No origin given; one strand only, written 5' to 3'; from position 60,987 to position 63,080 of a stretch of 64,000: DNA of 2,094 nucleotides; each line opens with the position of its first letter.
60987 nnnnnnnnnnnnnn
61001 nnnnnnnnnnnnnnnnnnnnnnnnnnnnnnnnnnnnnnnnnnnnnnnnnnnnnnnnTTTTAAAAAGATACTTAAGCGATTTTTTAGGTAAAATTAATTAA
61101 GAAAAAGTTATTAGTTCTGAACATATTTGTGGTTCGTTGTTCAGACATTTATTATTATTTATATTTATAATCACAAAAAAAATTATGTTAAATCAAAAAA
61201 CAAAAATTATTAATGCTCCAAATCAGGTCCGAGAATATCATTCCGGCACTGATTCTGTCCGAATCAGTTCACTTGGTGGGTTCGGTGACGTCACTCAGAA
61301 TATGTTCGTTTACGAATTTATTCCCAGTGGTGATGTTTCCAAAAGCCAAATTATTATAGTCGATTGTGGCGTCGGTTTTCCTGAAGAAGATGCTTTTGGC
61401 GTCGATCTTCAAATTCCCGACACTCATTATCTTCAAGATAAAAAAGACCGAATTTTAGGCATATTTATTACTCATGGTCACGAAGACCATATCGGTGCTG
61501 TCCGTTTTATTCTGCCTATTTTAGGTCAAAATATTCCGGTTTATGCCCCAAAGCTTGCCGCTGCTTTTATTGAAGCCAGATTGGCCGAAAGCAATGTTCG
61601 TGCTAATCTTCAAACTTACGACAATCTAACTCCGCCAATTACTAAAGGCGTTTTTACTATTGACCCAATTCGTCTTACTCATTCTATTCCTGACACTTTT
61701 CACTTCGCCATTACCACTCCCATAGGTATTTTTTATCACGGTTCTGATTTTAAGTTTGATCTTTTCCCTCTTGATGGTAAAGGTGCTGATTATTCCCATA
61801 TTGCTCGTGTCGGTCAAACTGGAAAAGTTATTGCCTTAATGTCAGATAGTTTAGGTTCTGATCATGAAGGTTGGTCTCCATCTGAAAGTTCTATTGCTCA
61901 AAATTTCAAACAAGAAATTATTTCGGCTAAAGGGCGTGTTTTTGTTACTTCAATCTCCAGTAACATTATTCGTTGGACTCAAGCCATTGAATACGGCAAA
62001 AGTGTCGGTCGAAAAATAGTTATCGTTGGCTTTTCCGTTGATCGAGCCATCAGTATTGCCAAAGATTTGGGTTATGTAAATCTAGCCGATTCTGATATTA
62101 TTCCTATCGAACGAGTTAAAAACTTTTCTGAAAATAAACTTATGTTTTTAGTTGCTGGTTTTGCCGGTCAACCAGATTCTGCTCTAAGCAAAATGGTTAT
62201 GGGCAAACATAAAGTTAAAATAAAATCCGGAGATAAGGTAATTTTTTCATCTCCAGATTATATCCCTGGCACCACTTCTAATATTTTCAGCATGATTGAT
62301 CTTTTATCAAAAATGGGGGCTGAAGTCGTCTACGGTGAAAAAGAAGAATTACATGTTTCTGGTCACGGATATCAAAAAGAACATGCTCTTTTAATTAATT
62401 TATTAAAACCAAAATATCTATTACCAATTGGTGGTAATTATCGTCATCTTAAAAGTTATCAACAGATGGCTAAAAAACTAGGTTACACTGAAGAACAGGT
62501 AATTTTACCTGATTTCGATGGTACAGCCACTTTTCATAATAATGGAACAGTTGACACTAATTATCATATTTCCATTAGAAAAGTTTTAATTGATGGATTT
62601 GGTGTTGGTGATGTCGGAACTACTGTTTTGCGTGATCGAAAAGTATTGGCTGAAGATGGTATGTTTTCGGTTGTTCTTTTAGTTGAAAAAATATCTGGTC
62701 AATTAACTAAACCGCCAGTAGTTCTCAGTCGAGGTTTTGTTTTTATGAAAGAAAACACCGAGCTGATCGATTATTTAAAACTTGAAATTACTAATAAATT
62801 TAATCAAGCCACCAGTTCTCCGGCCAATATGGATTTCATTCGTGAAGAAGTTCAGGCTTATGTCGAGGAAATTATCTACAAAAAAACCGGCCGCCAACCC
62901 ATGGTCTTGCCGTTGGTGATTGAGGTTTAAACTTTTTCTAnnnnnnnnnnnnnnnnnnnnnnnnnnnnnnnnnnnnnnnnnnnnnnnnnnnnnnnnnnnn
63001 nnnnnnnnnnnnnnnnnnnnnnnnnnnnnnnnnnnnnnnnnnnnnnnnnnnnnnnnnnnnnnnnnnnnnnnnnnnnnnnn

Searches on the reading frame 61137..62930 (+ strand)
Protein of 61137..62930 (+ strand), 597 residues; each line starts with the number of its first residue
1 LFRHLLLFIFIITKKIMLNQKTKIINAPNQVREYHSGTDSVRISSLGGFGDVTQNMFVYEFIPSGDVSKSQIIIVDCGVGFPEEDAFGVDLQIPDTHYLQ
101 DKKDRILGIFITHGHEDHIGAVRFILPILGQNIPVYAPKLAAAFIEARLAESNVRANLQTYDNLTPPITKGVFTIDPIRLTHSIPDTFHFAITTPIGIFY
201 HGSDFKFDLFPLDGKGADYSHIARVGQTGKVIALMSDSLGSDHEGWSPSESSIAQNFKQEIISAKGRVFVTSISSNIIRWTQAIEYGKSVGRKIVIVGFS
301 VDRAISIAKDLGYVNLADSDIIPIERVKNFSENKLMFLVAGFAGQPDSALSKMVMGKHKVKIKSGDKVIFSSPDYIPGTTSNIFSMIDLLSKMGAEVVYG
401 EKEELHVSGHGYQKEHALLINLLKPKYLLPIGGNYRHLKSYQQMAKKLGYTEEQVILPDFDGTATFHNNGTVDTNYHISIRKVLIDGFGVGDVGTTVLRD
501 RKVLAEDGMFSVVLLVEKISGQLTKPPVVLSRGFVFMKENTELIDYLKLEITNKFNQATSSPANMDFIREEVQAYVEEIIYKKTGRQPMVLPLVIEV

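Call 8: search_protein_families(library=pfam, proteins=[window:61137-62930:+], max_evalue=0.01)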
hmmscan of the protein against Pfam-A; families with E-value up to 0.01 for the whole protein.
window:61137-62930:+ (597 aa): 5 families
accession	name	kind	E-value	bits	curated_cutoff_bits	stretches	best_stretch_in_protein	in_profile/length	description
PF22505.1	RNase_J_b_CASP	-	5e-29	101.1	27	1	265-390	1-126/126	Ribonuclease J, beta-CASP domain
PF17770.6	RNase_J_C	-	8.4e-24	84.9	23.8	1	497-597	1-102/102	Ribonuclease J C-terminal domain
PF07521.17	RMMBL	-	1.2e-07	32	21.6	1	402-450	8-58/63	Zn-dependent metallo-hydrolase RNA specificity domain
PF00753.33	Lactamase_B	-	8.1e-07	29.6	22.7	1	69-138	14-76/196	Metallo-beta-lactamase superfamily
PF12706.13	Lactamase_B_2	-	1.1e-06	28.9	27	1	73-205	3-143/200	Beta-lactamase superfamily domain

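Call 86: find_encoding_contigs(protein=window:61137-62930:+, flank=10000, max_places=3)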
Protein window:61137-62930:+ (597 aa): no gene with exactly this product is on record in the collection.
